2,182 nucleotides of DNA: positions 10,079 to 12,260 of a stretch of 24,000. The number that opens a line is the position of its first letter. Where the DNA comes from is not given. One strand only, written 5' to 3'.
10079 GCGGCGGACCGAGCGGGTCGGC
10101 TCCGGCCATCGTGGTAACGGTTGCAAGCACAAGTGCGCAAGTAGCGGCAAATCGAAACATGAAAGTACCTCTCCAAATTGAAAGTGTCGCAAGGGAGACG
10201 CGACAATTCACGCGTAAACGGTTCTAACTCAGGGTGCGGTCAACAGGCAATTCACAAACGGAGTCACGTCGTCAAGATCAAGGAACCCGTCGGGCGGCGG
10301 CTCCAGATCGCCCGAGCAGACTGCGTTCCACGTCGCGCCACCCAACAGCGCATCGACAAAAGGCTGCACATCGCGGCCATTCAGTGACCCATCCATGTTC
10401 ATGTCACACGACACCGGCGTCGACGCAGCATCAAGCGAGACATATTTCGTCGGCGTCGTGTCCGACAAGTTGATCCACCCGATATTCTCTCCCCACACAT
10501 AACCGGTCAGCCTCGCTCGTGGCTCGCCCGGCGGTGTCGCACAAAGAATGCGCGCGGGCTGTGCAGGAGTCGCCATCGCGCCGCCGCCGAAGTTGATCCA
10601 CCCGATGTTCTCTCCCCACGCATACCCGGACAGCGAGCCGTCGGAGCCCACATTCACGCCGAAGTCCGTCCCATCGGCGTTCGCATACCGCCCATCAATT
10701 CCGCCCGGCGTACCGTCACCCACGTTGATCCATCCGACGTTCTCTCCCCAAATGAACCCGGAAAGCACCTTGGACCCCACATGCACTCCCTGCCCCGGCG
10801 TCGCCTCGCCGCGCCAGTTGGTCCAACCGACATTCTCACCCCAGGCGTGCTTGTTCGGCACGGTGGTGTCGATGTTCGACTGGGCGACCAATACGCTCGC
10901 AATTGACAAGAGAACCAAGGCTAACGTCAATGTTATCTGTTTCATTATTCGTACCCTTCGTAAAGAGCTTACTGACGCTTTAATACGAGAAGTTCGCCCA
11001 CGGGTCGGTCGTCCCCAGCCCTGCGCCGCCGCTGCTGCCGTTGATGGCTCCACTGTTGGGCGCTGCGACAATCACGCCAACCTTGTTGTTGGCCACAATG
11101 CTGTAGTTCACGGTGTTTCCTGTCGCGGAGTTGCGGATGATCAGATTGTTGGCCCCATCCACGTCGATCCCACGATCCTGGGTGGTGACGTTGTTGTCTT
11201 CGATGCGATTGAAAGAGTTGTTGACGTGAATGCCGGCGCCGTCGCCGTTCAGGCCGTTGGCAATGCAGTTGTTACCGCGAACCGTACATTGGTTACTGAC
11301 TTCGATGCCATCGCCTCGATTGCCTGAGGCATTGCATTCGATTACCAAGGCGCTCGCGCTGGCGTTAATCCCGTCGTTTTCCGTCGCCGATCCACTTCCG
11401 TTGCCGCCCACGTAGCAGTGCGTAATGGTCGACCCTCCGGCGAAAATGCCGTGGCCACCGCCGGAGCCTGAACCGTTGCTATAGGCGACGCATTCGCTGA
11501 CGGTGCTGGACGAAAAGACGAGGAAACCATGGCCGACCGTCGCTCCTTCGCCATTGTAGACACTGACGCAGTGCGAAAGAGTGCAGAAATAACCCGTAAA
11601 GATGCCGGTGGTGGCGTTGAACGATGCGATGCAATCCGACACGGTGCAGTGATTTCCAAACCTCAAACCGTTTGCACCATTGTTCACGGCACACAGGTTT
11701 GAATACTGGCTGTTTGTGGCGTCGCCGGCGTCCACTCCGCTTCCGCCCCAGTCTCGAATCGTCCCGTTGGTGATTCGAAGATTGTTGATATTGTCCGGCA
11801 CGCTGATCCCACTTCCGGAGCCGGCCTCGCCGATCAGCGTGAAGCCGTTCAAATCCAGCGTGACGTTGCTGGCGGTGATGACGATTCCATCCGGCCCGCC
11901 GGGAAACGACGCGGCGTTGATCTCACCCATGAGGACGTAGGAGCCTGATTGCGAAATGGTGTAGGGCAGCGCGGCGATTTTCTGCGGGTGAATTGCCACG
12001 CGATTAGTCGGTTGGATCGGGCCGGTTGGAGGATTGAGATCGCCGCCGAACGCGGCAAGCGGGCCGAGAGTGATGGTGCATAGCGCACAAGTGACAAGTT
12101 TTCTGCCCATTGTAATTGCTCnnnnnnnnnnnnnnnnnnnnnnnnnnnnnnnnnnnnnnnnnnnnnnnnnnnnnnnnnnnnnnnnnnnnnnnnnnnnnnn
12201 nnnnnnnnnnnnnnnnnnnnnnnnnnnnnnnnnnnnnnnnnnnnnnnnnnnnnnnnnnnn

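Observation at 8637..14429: Tandem array of four diverged secreted beta-helix paralogs with an embedded repeat/dockerin-like protein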

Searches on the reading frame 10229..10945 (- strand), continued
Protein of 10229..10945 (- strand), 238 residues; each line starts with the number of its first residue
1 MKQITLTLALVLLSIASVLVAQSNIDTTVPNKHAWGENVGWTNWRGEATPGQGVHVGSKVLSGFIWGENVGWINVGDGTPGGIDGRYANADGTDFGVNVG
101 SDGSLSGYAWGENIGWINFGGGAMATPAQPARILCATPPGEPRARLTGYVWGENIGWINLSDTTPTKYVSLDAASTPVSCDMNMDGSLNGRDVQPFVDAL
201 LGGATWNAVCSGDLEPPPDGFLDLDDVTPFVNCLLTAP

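Call 47: find_encoding_contigs(protein=P0138, flank=10000, max_places=2)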
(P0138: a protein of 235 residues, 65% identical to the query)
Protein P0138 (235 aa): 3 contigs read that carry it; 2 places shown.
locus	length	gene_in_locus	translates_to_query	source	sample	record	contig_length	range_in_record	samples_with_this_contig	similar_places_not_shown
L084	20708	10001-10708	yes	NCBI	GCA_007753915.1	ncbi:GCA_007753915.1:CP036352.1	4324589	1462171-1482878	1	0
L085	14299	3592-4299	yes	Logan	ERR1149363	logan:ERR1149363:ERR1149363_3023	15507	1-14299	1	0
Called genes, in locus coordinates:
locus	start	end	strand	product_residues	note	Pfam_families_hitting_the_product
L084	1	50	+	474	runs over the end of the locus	PF01541:GIY-YIG (faint), PF27096:UvrC_M, PF02151:UVR, PF08459:UvrC_RNaseH_dom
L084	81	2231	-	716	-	PF00413:Peptidase_M10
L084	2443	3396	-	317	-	PF13793:Pribosyltran_N, PF00156:Pribosyltran, PF14572:Pribosyl_synth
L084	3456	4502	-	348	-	PF00356:LacI, PF00532:Peripla_BP_1, PF13377:Peripla_BP_3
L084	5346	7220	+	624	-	PF01558:POR, PF01855:POR_N, PF17147:PFOR_II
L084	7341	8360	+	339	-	PF02775:TPP_enzyme_C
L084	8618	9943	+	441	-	PF13229:Beta_helix (weak)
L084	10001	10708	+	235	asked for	-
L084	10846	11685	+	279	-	PF00975:Thioesterase (weak)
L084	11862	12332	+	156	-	-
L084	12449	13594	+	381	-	PF00155:Aminotran_1_2, PF01041:DegT_DnrJ_EryC1, PF01053:Cys_Met_Meta_PP (weak), PF01212:Beta_elim_lyase (weak)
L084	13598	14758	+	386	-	PF00953:Glycos_transf_4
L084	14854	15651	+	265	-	PF01168:Ala_racemase_N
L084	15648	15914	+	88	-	-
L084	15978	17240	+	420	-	PF13506:Glyco_transf_21, PF00535:Glycos_transf_2, PF13641:Glyco_tranf_2_3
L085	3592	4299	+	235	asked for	-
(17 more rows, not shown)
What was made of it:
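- The minimal pair occurs in cultured RAS2 (call 47).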

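Call 55: search_protein_families(library=pfam, alignment_id=A2, max_evalue=10)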
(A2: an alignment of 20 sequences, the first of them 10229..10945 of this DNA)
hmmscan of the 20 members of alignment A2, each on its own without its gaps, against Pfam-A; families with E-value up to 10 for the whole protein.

A. member 1, window:10229-10945:- (238 aa): 0 families

B. families by the number of members that match (of 20 scanned): 7 families
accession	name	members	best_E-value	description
PF07538.16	ChW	11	0.014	Clostridial hydrophobic W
PF00404.24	Dockerin_1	5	0.0014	Dockerin type I domain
PF18191.6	PnpCD_PnpD_N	5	0.03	Hydroquinone 1,2-dioxygenase large subunit N-terminal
PF18199.6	Dynein_C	1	0.059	Dynein heavy chain C-terminal domain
PF13367.11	PrsW-protease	1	0.074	PrsW family intramembrane metalloprotease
PF13499.12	EF-hand_7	1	0.31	EF-hand domain pair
PF01469.24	Pentapeptide_2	1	2.6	Pentapeptide repeats (8 copies)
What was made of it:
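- On Dockerin (Pfam PF00404 type I; NCBIfam NF041540 GC-type): 5 of 20 homologs hit PF00404 with best E 1.4e-3 (call 55).
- Closest known: ChW. Same: 11 of 20 D homologs give weak ChW hits (call 55).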

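Call 62: search_protein_families(library=pfam, proteins=[P0123, P0129, P0138, P0142, P0163, P0185, P0194, P0217, P0225], max_evalue=10)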
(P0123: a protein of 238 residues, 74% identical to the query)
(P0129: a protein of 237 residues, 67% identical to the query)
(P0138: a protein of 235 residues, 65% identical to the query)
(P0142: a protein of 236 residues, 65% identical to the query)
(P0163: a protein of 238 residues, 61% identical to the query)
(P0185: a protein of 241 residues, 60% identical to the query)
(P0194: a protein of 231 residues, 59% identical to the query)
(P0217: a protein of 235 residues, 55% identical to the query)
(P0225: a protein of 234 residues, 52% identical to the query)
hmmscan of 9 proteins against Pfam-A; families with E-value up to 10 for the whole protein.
P0123 (238 aa): 0 families

P0129 (237 aa): 1 family
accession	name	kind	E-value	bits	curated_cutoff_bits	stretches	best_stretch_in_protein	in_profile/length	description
PF07538.16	ChW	-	2.4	8.5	22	1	37-48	3-13/35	Clostridial hydrophobic W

P0138 (235 aa): 3 families
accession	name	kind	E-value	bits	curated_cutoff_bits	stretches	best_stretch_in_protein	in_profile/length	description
PF00404.24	Dockerin_1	-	0.0014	19.2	22.9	1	180-200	3-23/57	Dockerin type I domain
PF18191.6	PnpCD_PnpD_N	-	2.6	8.1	25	0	141-170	48-79/151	Hydroquinone 1,2-dioxygenase large subunit N-terminal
PF07538.16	ChW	-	4.7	7.5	22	1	37-49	3-14/35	Clostridial hydrophobic W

P0142 (236 aa): 1 family
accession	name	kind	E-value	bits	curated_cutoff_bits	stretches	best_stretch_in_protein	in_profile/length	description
PF18191.6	PnpCD_PnpD_N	-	4.8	7.2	25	0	142-166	49-73/151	Hydroquinone 1,2-dioxygenase large subunit N-terminal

P0163 (238 aa): 2 families
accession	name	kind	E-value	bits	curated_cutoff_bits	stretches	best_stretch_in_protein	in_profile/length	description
PF18191.6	PnpCD_PnpD_N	-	6.1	6.9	25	0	105-120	53-68/151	Hydroquinone 1,2-dioxygenase large subunit N-terminal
PF07538.16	ChW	-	9.2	6.6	22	1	37-51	3-16/35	Clostridial hydrophobic W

P0185 (241 aa): 0 families

P0194 (231 aa): 1 family
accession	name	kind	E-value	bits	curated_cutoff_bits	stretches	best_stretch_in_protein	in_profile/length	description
PF07538.16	ChW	-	5.4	7.4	22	0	32-48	3-18/35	Clostridial hydrophobic W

P0217 (235 aa): 1 family
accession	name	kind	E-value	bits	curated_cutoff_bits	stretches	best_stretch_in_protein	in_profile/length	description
PF07538.16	ChW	-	0.026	14.8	22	1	35-51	3-18/35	Clostridial hydrophobic W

P0225 (234 aa): 2 families
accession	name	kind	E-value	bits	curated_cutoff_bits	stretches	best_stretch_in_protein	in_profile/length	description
PF00404.24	Dockerin_1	-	0.0039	17.8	22.9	1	175-195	3-23/57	Dockerin type I domain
PF07538.16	ChW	-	2.9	8.2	22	1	39-52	3-15/35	Clostridial hydrophobic W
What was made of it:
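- On ChW repeat (PF07538): Best 14.8 bits against a cut-off of 22, covering profile positions 3-18 only (calls 55, 62).
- Closest known: ChW. Different: The hits are far below threshold: best E 0.014, 7-15 bits against a cut-off of 22, and only profile positions 3-18 of 35 (call 62).
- Tried and rejected: ChW membership for D: the hits are too weak (calls 55, 62).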

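Call 67: search_protein_representatives(alignment_id=A2)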
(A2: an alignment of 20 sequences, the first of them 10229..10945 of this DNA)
Query: 20 sequences, 237 profile positions. Proteins with E-value up to 0.001 (for the whole library): 6600; up to 1e-10: 2504; up to 1e-30: 348. The best 150 are listed.
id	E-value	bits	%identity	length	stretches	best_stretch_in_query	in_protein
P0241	5.9e-126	435.0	-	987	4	31-198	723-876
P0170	2.9e-105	367.3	-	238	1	1-236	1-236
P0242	5.0e-99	346.8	-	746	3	22-203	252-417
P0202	2.7e-97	341.1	-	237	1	7-236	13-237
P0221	9.7e-88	309.9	-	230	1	5-236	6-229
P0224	1.8e-87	309.0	-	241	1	6-236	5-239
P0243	2.9e-86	305.0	-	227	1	6-236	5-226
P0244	1.1e-84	299.8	-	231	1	5-236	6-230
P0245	5.4e-83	294.3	-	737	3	21-204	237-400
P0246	5.8e-83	294.2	-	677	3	23-195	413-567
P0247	8.7e-80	283.8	-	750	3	22-164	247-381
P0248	2.7e-75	269.1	-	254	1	7-236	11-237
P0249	1.7e-71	256.7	-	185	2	104-236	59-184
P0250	1.3e-70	253.8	-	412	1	22-236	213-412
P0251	1.6e-67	243.7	-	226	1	7-234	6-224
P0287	3.8e-52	193.4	-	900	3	9-193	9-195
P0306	4.1e-50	186.7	-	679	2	32-161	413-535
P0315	2.2e-49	184.3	-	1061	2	33-193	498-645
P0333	1.2e-46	175.3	-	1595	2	27-161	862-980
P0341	8.8e-46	172.5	-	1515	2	19-171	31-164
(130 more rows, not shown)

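Call 69: search_protein_families(library=pfam, proteins=[P0241, P0246, P0250, P0315, P0333, P0341, P0287, P0306, P0245], max_evalue=0.01)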
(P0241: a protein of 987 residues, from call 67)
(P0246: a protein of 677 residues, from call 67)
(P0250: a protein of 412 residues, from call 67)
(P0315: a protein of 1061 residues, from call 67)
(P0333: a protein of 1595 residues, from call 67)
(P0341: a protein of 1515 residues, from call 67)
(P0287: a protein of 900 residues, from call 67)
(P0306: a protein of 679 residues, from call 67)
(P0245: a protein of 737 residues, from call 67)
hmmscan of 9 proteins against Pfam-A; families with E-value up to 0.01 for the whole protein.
P0241 (987 aa): 3 families
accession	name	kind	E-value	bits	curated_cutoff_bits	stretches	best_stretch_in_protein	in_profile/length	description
PF18884.5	TSP3_bac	-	5.6e-28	96.8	25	3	446-467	1-22/22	Bacterial TSP3 repeat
PF03495.19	Binary_toxB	-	1.3e-05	25.7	25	0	633-646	1-14/78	Clostridial binary toxin B/anthrax toxin PA Ca-binding domain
PF20615.3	DUF6802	-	0.0055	17.1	27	0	655-695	30-66/102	Family of unknown function (DUF6802)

P0246 (677 aa): 1 family
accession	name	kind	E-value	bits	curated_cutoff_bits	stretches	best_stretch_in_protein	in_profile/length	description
PF18884.5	TSP3_bac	-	2.3e-12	46.9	25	3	578-599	1-22/22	Bacterial TSP3 repeat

P0250 (412 aa): 2 families
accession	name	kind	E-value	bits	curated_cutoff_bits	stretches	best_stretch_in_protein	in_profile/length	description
PF01483.27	P_proprotein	-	5.7e-10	39.6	21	1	89-200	3-86/86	Proprotein convertase P-domain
PF00404.24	Dockerin_1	-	0.0066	17.1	22.9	0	357-372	36-51/57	Dockerin type I domain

P0315 (1061 aa): 0 families

P0333 (1595 aa): 7 families
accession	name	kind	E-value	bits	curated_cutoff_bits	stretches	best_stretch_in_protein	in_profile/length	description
PF03160.20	Calx-beta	-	1e-72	242.1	27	6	650-749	17-119/119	Calx-beta domain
PF17210.9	SdrD_B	-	2.4e-22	79.7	29.7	1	412-524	5-112/112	SdrD B-like domain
PF20009.4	GEVED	-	3.5e-10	41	24.4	1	326-406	1-76/78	GEVED domain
PF10633.15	NPCBM_assoc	-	4.2e-07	30.5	24.4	1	1229-1281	18-68/78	NPCBM-associated, NEW3 domain of alpha-galactosidase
PF13620.12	CarboxypepD_reg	-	4.4e-07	30.6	32.3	1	428-479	7-56/82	Carboxypeptidase regulatory-like domain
PF18884.5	TSP3_bac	-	4.8e-05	23.6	25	0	1486-1507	1-22/22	Bacterial TSP3 repeat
PF17802.7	SpaA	-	0.0033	18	23.1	1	431-474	12-56/91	Prealbumin-like fold domain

P0341 (1515 aa): 4 families
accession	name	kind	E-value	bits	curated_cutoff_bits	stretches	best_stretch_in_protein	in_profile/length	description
PF11617.13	Cu-binding_MopE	-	1.7e-27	95.7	27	3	316-341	1-26/30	Putative metal-binding motif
PF01650.23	Peptidase_C13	-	3.5e-09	37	22.8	1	566-647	110-190/258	Peptidase C13 family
PF13620.12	CarboxypepD_reg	-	5.6e-09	36.7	32.3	1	1327-1406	1-81/82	Carboxypeptidase regulatory-like domain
PF13715.12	CarbopepD_reg_2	-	0.00079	19.9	32.2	1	1328-1406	1-76/88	CarboxypepD_reg-like domain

P0287 (900 aa): 0 families

P0306 (679 aa): 1 family
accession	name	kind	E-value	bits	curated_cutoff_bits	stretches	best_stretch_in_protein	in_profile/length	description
PF18884.5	TSP3_bac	-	0.002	18.4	25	1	573-592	1-20/22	Bacterial TSP3 repeat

P0245 (737 aa): 1 family
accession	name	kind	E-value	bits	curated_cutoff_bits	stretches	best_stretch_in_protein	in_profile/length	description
PF18884.5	TSP3_bac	-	4.9e-05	23.5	25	0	379-393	4-17/22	Bacterial TSP3 repeat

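Call 72: fold_search(model_id=the predicted structure, library=pdb)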
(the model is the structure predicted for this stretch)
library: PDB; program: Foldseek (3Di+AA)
matches with E <= 10: 183; with E <= 0.001: 0
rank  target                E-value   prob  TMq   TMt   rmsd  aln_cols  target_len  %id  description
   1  2ias                  8.2e-01  0.02  0.09  0.07  13.2       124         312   14  Crystal structure of squid ganglion DFPase W244F mutant (released 2006-09-26)
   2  7asd_AA               1.5e+00  0.02  0.13  0.09  17.8       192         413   12  Structure of native royal jelly filaments (released 2020-12-30)
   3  4agi_A                1.7e+00  0.03  0.14  0.12  12.5       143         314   17  Crystal Structure of Fucose binding lectin from Aspergillus Fumigatus (AFL) in complex with seleno fucoside. (released 2013-02-06)
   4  4d52_C                1.8e+00  0.03  0.14  0.12  11.5       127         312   17  CRYSTAL STRUCTURE OF FUCOSE BINDING LECTIN FROM ASPERGILLUS FUMIGATUS (AFL) IN COMPLEX WITH L-GALACTOPYRANOSE. (released 2015-03-11)
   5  6qsy_A                2.1e+00  0.15  0.16  0.29   3.8        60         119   20  Engineered streptavidin variant (H--WY) in complex with the Strep-tag II peptide (released 2020-03-18)
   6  6z6c_AAA              2.1e+00  0.03  0.15  0.13  12.4       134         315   16  Crystal structurel of FleA lectin in complex with a monovalent inhibitor (released 2021-04-07)
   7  4x6k                  2.1e+00  0.01  0.11  0.06  17.8       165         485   12  Crystal structure of the intramolecular trans-sialidase from Ruminococcus gnavus in complex with Siastatin B (released 2015-07-22)
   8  4xmi                  2.5e+00  0.01  0.09  0.05  17.0       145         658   10  Crystal structure of the K499G mutant of NanB sialidase from Streptococcus pneumoniae (released 2016-01-13)
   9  6y2m                  2.7e+00  0.10  0.15  0.27   3.4        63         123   19  Streptavidin mutant S112R with a biotC4-1 cofactor - an artificial iron hydroxylase (released 2020-07-01)
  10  1rxh_A                2.7e+00  0.07  0.15  0.28  10.5        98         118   17  Crystal structure of streptavidin mutant L124R (M1) complexed with biotinyl p-nitroanilide (BNI) (released 2004-05-11)
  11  8qex_B                3.4e+00  0.08  0.16  0.27   5.9        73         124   19  Streptavidin variant with a cobalt catalyst for CH metal-catalyzed hydrogen-atom-transfer (M-HAT) (released 2024-07-31)
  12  6y3q                  3.6e+00  0.10  0.16  0.29   3.2        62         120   19  Streptavidin mutant S112R_K121E with a biotC5-1 cofactor - an artificial iron hydroxylase (released 2020-07-01)
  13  8p5z_B                3.6e+00  0.10  0.16  0.29   3.2        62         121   19  Artificial transfer hydrogenase with a Mn-5 cofactor and Streptavidin S112Y-K121M mutant (released 2023-09-13)
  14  9qnz_A                3.6e+00  0.09  0.16  0.28   3.2        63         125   19  Streptavidin 112Y-121W-124F with a thiophenol cofactor as artificial hydrogen atom transferase (released 2025-11-12)
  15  5clt_C                3.6e+00  0.02  0.13  0.06  11.0        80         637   18  Crystal structure of human glycogen branching enzyme (GBE1) in complex with acarbose (released 2015-08-12)
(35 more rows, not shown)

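Call 80: search_protein_families(library=padloc, proteins=[window:10229-10945:-], max_evalue=0.01)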
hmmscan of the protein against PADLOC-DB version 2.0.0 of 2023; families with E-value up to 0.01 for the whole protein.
window:10229-10945:- (238 aa): 0 families

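Call 81: find_encoding_contigs(protein=window:10229-10945:-, flank=3000, max_places=2)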
Protein window:10229-10945:- (238 aa): 3 contigs read that carry it; 1 place shown.
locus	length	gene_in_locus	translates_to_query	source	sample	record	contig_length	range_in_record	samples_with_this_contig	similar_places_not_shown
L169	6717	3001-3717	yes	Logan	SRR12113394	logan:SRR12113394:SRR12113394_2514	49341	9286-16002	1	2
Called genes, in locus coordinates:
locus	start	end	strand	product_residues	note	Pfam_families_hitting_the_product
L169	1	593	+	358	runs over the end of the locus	-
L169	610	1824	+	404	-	PF13229:Beta_helix, PF05048:NosD (weak)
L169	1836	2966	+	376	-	PF13229:Beta_helix (weak)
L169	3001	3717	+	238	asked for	-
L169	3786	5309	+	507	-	PF13229:Beta_helix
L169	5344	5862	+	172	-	PF12850:Metallophos_2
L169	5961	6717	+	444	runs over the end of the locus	-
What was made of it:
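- Checked: An independent assembly calls the same genes at 358/404/376/238/507 aa (call 81), so only B's start codon is uncertain (393, 404 or 408 aa).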

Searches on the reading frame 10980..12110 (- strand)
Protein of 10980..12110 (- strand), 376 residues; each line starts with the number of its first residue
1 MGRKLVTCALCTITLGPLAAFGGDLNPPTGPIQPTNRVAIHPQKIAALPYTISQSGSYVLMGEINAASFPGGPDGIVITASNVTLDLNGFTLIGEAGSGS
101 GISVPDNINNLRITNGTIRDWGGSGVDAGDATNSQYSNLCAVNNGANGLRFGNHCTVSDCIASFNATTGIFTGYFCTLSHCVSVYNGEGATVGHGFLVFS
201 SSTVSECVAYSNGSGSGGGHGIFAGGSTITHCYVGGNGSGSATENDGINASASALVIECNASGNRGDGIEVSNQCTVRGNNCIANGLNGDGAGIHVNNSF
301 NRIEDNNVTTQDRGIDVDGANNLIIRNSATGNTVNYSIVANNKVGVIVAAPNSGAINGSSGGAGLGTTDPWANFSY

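Call 3: search_protein_families(library=pfam, proteins=[window:10980-12110:-], max_evalue=1)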
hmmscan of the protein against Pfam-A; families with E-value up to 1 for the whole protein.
window:10980-12110:- (376 aa): 2 families
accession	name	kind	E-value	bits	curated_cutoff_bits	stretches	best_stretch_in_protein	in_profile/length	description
PF13229.12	Beta_helix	-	1.9e-10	41.1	25.9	2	193-328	23-156/158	Right handed beta helix region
PF18494.6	Pullulanase_Ins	-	0.081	13.8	27.4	1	133-163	15-45/74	Pullulanase Ins domain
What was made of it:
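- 10980..12110 (-): Beta-helix paralog C (376 aa): short N-module without the EPR/NTPGD insert; no ortholog in the closest relative. Pfam Beta_helix E 1.9e-10 (call 3).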

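Call 4: search_protein_families(library=ncbifam, proteins=[window:10980-12110:-], max_evalue=1)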
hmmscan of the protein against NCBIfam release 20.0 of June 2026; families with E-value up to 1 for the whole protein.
window:10980-12110:- (376 aa): 1 family
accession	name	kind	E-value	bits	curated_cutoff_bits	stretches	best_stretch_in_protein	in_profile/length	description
TIGR03804.1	para_beta_helix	repeat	0.019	14.6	19.45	2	293-333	1-43/44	parallel beta-helix repeat protein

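Call 9: search_protein_families(library=phrogs, proteins=[window:10980-12110:-], max_evalue=0.1)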
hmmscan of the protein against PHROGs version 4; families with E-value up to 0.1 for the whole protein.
window:10980-12110:- (376 aa): 0 families

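Call 80: search_protein_families(library=padloc, proteins=[window:10980-12110:-], max_evalue=0.01)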
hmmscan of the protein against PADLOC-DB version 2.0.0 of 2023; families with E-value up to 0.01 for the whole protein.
window:10980-12110:- (376 aa): 0 families
